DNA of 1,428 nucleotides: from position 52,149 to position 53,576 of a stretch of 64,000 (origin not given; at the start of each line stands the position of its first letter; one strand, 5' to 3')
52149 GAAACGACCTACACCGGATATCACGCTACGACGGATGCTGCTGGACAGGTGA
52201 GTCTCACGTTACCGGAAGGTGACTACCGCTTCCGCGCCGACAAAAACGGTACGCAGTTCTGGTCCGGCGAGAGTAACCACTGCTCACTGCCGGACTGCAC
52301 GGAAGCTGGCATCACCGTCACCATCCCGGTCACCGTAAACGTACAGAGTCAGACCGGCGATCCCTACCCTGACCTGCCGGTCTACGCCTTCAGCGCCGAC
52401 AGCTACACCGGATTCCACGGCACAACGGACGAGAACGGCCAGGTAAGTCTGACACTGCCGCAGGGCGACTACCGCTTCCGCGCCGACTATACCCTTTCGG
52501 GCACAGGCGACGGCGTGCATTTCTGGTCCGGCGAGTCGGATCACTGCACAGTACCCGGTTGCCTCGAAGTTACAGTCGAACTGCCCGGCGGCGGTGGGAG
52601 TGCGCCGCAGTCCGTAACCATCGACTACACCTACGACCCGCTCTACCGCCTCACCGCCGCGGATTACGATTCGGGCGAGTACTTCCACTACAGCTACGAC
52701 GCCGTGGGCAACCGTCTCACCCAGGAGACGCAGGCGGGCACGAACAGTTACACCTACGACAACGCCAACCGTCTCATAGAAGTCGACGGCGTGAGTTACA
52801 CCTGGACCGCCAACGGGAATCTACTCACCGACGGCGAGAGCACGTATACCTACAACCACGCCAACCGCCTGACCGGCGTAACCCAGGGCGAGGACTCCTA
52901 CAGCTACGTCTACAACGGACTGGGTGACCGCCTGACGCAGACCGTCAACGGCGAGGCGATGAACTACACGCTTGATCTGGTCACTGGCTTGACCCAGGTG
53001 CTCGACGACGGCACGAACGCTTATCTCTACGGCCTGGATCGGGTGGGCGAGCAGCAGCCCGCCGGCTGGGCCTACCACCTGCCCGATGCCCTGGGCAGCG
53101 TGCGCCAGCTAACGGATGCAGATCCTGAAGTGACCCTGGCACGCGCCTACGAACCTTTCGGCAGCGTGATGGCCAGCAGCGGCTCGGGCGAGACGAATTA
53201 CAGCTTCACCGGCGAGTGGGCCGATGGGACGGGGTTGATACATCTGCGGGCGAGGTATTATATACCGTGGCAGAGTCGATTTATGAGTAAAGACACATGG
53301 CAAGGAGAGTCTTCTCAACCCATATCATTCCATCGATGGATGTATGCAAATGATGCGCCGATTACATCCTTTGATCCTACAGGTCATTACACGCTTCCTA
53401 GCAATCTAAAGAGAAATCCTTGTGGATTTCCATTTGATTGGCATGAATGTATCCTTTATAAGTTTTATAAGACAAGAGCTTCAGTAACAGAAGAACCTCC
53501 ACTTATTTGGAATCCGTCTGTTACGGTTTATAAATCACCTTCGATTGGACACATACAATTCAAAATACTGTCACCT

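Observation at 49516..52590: Twelve tandem 83-aa Cys-pair repeats inserted in the middle of the YD shell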

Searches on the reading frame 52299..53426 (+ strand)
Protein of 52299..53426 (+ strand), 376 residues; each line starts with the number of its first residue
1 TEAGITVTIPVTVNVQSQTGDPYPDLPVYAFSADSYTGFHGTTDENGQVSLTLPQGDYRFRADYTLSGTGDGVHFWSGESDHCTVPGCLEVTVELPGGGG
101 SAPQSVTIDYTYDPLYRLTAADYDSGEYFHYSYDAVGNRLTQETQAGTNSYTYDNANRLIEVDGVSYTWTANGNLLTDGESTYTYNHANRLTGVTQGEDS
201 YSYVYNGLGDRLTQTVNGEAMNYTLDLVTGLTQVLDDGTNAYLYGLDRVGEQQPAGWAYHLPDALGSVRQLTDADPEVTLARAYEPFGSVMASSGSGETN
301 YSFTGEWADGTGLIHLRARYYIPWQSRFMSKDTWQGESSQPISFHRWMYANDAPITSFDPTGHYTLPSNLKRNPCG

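Call 11: find_related_loci(query=window:52299-53390:+, collection=genome_contigs, flank=10000)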
Query window:52299-53390:+ (364 aa) in genome_contigs; peptide patterns used: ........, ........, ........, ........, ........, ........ (x = any residue, [..] = any of these).
66 stretches matched a pattern; 3 encode a relative of the query (tblastn E <= 1e-3); 3 distinct loci.
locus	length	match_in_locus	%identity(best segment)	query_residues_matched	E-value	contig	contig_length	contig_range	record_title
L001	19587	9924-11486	79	1-363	0e+0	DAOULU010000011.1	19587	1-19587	MAG TPA_asm: Anaerolineales bacterium isolate W31_54 k127_21052, whole genome shotgun sequence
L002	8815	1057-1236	67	227-286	3e-19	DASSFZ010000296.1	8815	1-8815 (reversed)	MAG TPA_asm: Anaerolineae bacterium isolate SMAG_U1019 k141_904589, whole genome shotgun sequence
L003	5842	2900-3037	41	15-60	2e-5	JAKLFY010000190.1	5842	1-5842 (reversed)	MAG: Verrucomicrobia bacterium isolate RA.bin27 RA.bin27_190, whole genome shotgun sequence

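Call 25: find_homologous_proteins(query=window:52299-53426:+, max_evalue=1e-10)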
Query window:52299-53426:+ (376 aa): 3154 proteins with E <= 1e-10 among 8000 candidates; the best 120 are listed.
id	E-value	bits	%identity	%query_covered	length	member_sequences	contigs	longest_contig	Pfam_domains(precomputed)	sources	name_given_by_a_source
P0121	1.8e-202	691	61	92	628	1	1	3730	PF17789.8,PF02369.23,PF25023.2,PF13620.13,PF16405.11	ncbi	-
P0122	1.8e-197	674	60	97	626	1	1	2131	PF10670.16,PF02369.23,PF05593.20,PF25023.2,PF13620.13,PF26591.1,PF16405.11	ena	-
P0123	1.9e-181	621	58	80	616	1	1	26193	PF10670.16,PF17789.8,PF02369.23,PF11974.15,PF25023.2,PF13620.13,PF26591.1,PF16405.11,PF07576.19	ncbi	ncbi:MAG: hypothetical protein AB1531_05855, partial [Chloroflexota bacterium]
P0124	9.7e-173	593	64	94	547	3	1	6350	PF10670.16,PF02369.23,PF25023.2,PF13620.13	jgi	-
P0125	4.7e-144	498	70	47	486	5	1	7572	PF17789.8,PF02369.23,PF25023.2,PF13620.13,PF16405.11,PF07576.19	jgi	jgi:YD repeat-containing protein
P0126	9.9e-139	481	52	95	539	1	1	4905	PF25023.2,PF13620.13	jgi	-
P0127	2.6e-137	476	63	93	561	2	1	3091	PF05593.20,PF25023.2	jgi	jgi:RHS repeat-associated protein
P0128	1.9e-134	467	57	95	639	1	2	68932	PF05593.20,PF25023.2,PF13620.13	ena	-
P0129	1.8e-133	463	72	77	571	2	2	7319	PF05593.20,PF25023.2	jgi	jgi:RHS repeat-associated protein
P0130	2.0e-129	450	62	88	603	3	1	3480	PF05593.20,PF25023.2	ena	-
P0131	2.7e-129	450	63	81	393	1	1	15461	PF02369.23,PF25023.2,PF13620.13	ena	-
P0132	4.8e-129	449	67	41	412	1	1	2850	PF10670.16,PF17789.8,PF02369.23,PF11974.15,PF17802.8,PF13620.13,PF16405.11,PF07576.19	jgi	jgi:hypothetical protein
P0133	5.3e-129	449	55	81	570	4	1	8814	PF17789.8,PF02369.23,PF05593.20,PF25023.2,PF13620.13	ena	-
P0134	1.9e-127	444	60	91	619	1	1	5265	PF05593.20,PF25023.2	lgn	-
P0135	1.6e-123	431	58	94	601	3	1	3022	PF05593.20,PF25023.2,PF13620.13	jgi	jgi:RHS repeat-associated protein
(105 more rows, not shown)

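Call 32: find_related_loci(query=A1, collection=genome_contigs, flank=10000)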
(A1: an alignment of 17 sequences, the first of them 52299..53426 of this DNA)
Query A1 (376 aa) in genome_contigs; peptide patterns used: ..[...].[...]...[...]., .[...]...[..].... (x = any residue, [..] = any of these).
600 stretches matched a pattern (row limit reached: there are more); 203 encode a relative of the query (tblastn E <= 1e-3); the best 80 are kept; 78 distinct loci.
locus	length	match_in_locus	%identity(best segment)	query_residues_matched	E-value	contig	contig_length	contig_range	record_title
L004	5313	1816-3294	61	5-362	3e-139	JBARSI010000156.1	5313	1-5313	MAG: Anaerolineales bacterium isolate MFD12959_ilm_asm_bin40 k127_339971, whole genome shotgun sequence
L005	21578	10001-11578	52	1-362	1e-116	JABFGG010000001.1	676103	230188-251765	MAG: Chloroflexota bacterium isolate CFX15 c_000000000001, whole genome shotgun sequence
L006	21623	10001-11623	49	1-363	1e-107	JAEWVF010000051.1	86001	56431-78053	MAG: Chloroflexota bacterium isolate OH_SDB_50 k127_789212, whole genome shotgun sequence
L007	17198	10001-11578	53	1-366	2e-108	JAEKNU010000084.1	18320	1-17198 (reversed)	MAG: Chloroflexota bacterium isolate bin_128 NODE_1912_length_18320_cov_22.131941, whole genome shotgun sequence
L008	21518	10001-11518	54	1-346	1e-106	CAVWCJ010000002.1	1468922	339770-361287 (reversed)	MAG: uncultured Chloroflexia bacterium isolate MFD03726.bin.1.63 genome assembly, contig: contig_28820, whole genome sho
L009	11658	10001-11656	58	5-316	1e-105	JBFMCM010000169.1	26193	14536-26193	MAG: Chloroflexota bacterium isolate MAG193 MAG193_169, whole genome shotgun sequence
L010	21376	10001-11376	56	1-366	9e-118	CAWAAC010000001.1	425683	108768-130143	MAG: uncultured Chloroflexia bacterium isolate MFD01689.bin.2.45 genome assembly, contig: contig_10517, whole genome sho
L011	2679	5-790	64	100-363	3e-103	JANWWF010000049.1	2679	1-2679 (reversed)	MAG: Candidatus Kapaibacterium sp. isolate SKYG14 NODE_49_length_2679_cov_30.531130, whole genome shotgun sequence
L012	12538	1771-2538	61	106-361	1e-97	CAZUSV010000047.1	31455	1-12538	MAG TPA_asm: uncultured Anaerolineales bacterium isolate SRP077602_co5_397 genome assembly, contig: NODE_7068_length_314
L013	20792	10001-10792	59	103-375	6e-97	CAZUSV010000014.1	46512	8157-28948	MAG TPA_asm: uncultured Anaerolineales bacterium isolate SRP077602_co5_397 genome assembly, contig: NODE_3722_length_465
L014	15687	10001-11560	51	5-372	2e-96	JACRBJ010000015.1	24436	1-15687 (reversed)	MAG: Chloroflexi bacterium isolate NC_groundwater_1617_Pr3_B-0.1um_54_22 SR-2_scaffold_141_1028808, whole genome shotgun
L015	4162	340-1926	48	4-364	1e-95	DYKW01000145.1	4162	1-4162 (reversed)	MAG TPA_asm: Anaerolinea thermophila isolate SulCav_AS07-7_54_483 SulCav_AS07_7_18404_length_4162_cov_261_215729, whole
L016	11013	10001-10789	55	102-364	2e-93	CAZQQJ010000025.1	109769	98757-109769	MAG TPA_asm: uncultured Anaerolinea sp. isolate SRP278314_co2_69 genome assembly, contig: NODE_300_length_109769_cov_39.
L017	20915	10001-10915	52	71-363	5e-93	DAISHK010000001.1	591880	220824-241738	MAG TPA_asm: Bellilinea sp. isolate CTOTU59 NODE_14_length_591880_cov_36.753202, whole genome shotgun sequence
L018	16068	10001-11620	60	103-363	2e-91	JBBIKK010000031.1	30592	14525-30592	MAG: Chloroflexota bacterium isolate BR2F70218_bin_184 NODE_1183_length_30592_cov_2.40916, whole genome shotgun sequence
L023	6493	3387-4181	56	105-365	3e-86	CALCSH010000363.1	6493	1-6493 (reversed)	MAG TPA_asm: uncultured Anaerolineae bacterium isolate ERR2206789_bin.32_CONCOCT_v1.1_MAG genome assembly, contig: ERZ89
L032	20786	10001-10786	52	106-364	2e-77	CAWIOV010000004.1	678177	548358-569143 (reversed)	MAG: uncultured Chloroflexia bacterium isolate MFD01689.bin.1.12 genome assembly, contig: contig_22587, whole genome sho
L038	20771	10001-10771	49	113-363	2e-70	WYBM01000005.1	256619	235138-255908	MAG: Ardenticatenaceae bacterium isolate CFX1 k127_37016, whole genome shotgun sequence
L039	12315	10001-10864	46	86-363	5e-69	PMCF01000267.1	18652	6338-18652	MAG: Anaerolineae bacterium isolate fen_1063 73.20120700_E3M.207_contig_61668, whole genome shotgun sequence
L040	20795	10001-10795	48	103-364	4e-69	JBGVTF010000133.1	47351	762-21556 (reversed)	MAG: Anaerolineae bacterium isolate S_237_B7 k127_120700, whole genome shotgun sequence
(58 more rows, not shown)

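Call 37: search_protein_families(library=pfam, proteins=[L013:6701-10183:+, L032:6698-10180:+, L038:6677-10159:+, L039:6761-10243:+, L040:6695-10177:+, L023:84-3566:+], max_evalue=0.001)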
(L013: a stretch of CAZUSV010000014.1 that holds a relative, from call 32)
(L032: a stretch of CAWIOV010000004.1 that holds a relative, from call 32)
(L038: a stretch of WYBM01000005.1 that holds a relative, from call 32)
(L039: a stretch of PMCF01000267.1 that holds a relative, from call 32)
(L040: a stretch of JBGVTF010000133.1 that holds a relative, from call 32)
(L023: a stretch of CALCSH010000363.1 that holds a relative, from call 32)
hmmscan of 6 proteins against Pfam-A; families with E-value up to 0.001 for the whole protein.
L013:6701-10183:+ (1161 aa): 2 families
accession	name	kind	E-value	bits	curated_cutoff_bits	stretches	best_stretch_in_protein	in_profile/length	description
PF13385.13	Laminin_G_3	-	4.4e-13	50.1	27.6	1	919-1081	2-149/151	Concanavalin A-like lectin/glucanases superfamily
PF05593.20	RHS_repeat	-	9.5e-07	29.5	22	0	1131-1160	1-31/38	RHS Repeat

L032:6698-10180:+ (1161 aa): 1 family
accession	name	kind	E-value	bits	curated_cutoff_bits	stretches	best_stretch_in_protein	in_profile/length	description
PF05593.20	RHS_repeat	-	1.8e-75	248.5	22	7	78-109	1-32/38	RHS Repeat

L038:6677-10159:+ (1161 aa): 4 families
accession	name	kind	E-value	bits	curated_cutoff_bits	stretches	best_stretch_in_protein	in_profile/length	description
PF05593.20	RHS_repeat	-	2.3e-156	506.3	22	21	340-377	1-38/38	RHS Repeat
PF00801.26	PKD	-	2.4e-11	43.9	23.5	1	712-781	4-75/80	PKD domain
PF18911.6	PKD_4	-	7.7e-11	42.3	27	1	721-786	20-83/85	PKD domain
PF17829.7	GH115_C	-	8.9e-11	42.3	24.1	1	794-964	2-172/172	Glycosyl hydrolase family 115 C-terminal domain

L039:6761-10243:+ (1161 aa): 2 families
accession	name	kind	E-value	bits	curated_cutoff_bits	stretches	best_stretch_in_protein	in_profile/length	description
PF05593.20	RHS_repeat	-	1.1e-74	246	22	13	356-392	1-37/38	RHS Repeat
PF00722.28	Glyco_hydro_16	-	2.5e-08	34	22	0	642-672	109-139/175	Glycosyl hydrolases family 16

L040:6695-10177:+ (1161 aa): 2 families
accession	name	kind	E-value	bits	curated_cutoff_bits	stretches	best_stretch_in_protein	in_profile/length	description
PF05593.20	RHS_repeat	-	3.7e-58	193.3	22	9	102-136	1-35/38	RHS Repeat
PF13385.13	Laminin_G_3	-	1.5e-07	32.1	27.6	1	948-1082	12-151/151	Concanavalin A-like lectin/glucanases superfamily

L023:84-3566:+ (1161 aa): 6 families
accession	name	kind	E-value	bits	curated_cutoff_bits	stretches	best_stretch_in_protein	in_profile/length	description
PF21471.3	Reelin_subrepeat-B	-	8.6e-40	135.9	27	5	688-760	55-127/127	Reelin subrepeat B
PF20773.4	InhA-like_MAM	-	2.9e-17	63.2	26.9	0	253-323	120-185/191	Immune inhibitor A-like, MAM domain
PF02012.26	BNR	-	8.3e-06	25.5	27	0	390-399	2-11/12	BNR/Asp-box repeat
PF03404.22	Mo-co_dimer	-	3e-05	24.5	22.7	0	693-717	46-69/138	Mo-co oxidoreductase dimerisation domain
PF05593.20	RHS_repeat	-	0.00013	22.7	22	0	1104-1123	17-36/38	RHS Repeat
PF03174.19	CHB_HEX_C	-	0.00035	20.9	23.6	0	386-421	35-69/76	Chitobiase/beta-hexosaminidase C-terminal domain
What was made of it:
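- L023 has reelin-B/MAM modules, but its N-shell is not seen on the contig (call 37). Other inserts at the site are lectin-like (Laminin_G_3, GH16-like, GH115_C-like; call 37).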

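Call 67: predict_structure(alignment_id=A1)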
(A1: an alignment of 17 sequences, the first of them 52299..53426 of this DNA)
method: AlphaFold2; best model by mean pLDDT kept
length: 376 residues; sequences in the alignment: 17
mean_pLDDT: 63.5   pTM: 0.35
mean pLDDT of the five models: 63.5, 61.6, 61.5, 59.9, 59.8
residues with pLDDT >= 90: 72; 70-90: 116; 50-70: 39; < 50: 149
segments of 3 or more residues with pLDDT < 50: 1-4, 98-102, 224-232, 243-250, 257-376
pLDDT, mean of each block of 10 residues (from residue 1): 62 87 90 88 93 90 75 77 82 71 70 88 91 88 92 90 91 86 84 86 67 72 44 48 44 52 30 28 26 28 30 32 36 40 35 34 37 37
secondary structure, 60 per line:
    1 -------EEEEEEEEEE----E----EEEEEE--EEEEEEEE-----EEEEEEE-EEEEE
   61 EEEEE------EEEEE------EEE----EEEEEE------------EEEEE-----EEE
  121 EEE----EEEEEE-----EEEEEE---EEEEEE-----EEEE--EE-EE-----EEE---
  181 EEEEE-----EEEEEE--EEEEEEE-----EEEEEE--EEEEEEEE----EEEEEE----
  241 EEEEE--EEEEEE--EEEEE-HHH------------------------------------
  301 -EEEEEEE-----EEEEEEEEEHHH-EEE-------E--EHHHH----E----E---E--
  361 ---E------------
elements in order: E8-17 E27-32 E35-42 E48-54 E56-65 E72-76 E83-85 E90-95 E108-112 E118-123 E128-133 E139-144 E148-153 E159-162 E175-177 E181-185 E191-196 E199-205 E211-216 E219-226 E231-236 E241-245 E248-253 E256-260 E302-308 E314-322 E327-329 H341-344
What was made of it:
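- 51315..52562 (+): Arm B of the array: units R8-R12. The AF2 model of R12 with an alignment has block-mean pLDDT of about 75-93 over most of the unit and 7-8 strands (call 67).
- The AF2 model of R12 with an alignment has block-mean pLDDT of about 75-93 over most of the unit and is all-beta (call 67). AF2 leaves the Rhs core (query residues 257-376) at low confidence when modelled without the N-shell (call 67).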

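Call 70: fold_search(model_id=the predicted structure, library=pdb)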
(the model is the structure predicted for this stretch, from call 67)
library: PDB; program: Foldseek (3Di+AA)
matches with E <= 10: 704; with E <= 0.001: 44
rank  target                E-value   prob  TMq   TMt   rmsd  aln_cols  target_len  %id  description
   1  9ifo_A                1.3e-07  1.00  0.26  0.09  26.4       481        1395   18  Structure of Teneurin-Like Protein (TLP) (released 2026-03-11)
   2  8qjd_B                3.0e-07  1.00  0.35  0.13  13.2       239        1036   18  T6SS-linked Rhs repeat protein - Salmonella bongori Rhs-core domain (released 2024-09-25)
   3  8qjb_A                4.2e-07  1.00  0.34  0.13  14.2       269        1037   18  T6SS-linked Rhs repeat protein - Salmonella bongori Rhs-core domain extended N-terminus (released 2024-09-25)
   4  8h8b                  4.9e-07  1.00  0.22  0.10  22.8       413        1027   15  Type VI secretion system effector RhsP in its pre-autoproteolysis and monomeric form (released 2023-01-18)
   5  8qja_A                5.7e-07  1.00  0.33  0.13  12.7       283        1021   15  T6SS-linked Rhs repeat protein - Advenella mimigardefordensis VgrG-Rhs core (released 2024-09-25)
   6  8cp6_B                7.3e-07  1.00  0.35  0.13  16.5       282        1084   16  Type six secretion system exported effector 5 (Tse5) (released 2023-12-06)
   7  8qjc                  1.1e-06  1.00  0.35  0.13  14.4       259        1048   18  T6SS-linked Rhs repeat protein - Salmonella bongori Rhs-core domain with toxin domain (released 2024-09-25)
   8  8qja_B                1.1e-06  1.00  0.33  0.13  12.7       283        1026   15  T6SS-linked Rhs repeat protein - Advenella mimigardefordensis VgrG-Rhs core (released 2024-09-25)
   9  4igl_D                1.1e-06  1.00  0.32  0.19  14.3       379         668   13  Structure of the RHS-repeat containing BC component of the secreted ABC toxin complex from Yersinia entomophaga (released 2013-08-07)
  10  8fia_A                1.3e-06  1.00  0.25  0.07  12.9       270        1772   14  The structure of fly Teneurin self assembly (released 2023-05-03)
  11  7q97_A                1.3e-06  1.00  0.27  0.11  14.8       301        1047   18  Structure of the bacterial type VI secretion system effector RhsA. (released 2021-12-22)
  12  7pq5                  1.8e-06  1.00  0.20  0.09  26.0       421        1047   12  Photorhabdus laumondii T6SS-associated Rhs protein carrying the Tre23 toxin domain (released 2021-12-01)
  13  8qja_D                1.9e-06  1.00  0.31  0.13  16.2       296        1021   12  T6SS-linked Rhs repeat protein - Advenella mimigardefordensis VgrG-Rhs core (released 2024-09-25)
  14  8qja_C                2.0e-06  1.00  0.34  0.13  13.3       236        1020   14  T6SS-linked Rhs repeat protein - Advenella mimigardefordensis VgrG-Rhs core (released 2024-09-25)
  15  8uxt                  2.1e-06  1.00  0.28  0.09  16.1       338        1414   17  Acinetobacter baumannii Tse15 Rhs effector, toxin cleavage mutant (D1369N, D1391N) (released 2024-10-09)
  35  4o9x                  1.2e-04  1.00  0.32  0.07  13.5       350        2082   14  Crystal Structure of TcdB2-TccC3 (released 2014-02-26)
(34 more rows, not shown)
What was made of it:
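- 52563..53387 (+): C-terminal shell segment (aa 4258-4532): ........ strand, about 8 YD hairpins, Rhs-associated core (nt 53148-53387) and the DPTGH cleavage motif (nt 53373-53387). Foldseek's top hits are all Rhs, Tc or teneurin shells (call 70).
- On Rhs/YD-repeat polymorphic toxin: N-shell 1,139 aa plus C-shell ~275 aa. Foldseek's top hits for the C-shell are all Rhs, Tc or teneurin shells (call 70).
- Closest known: TcB-TcC cocoon of Tc. Same: Foldseek matches the C-shell to 4igl and 4o9x (call 70).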
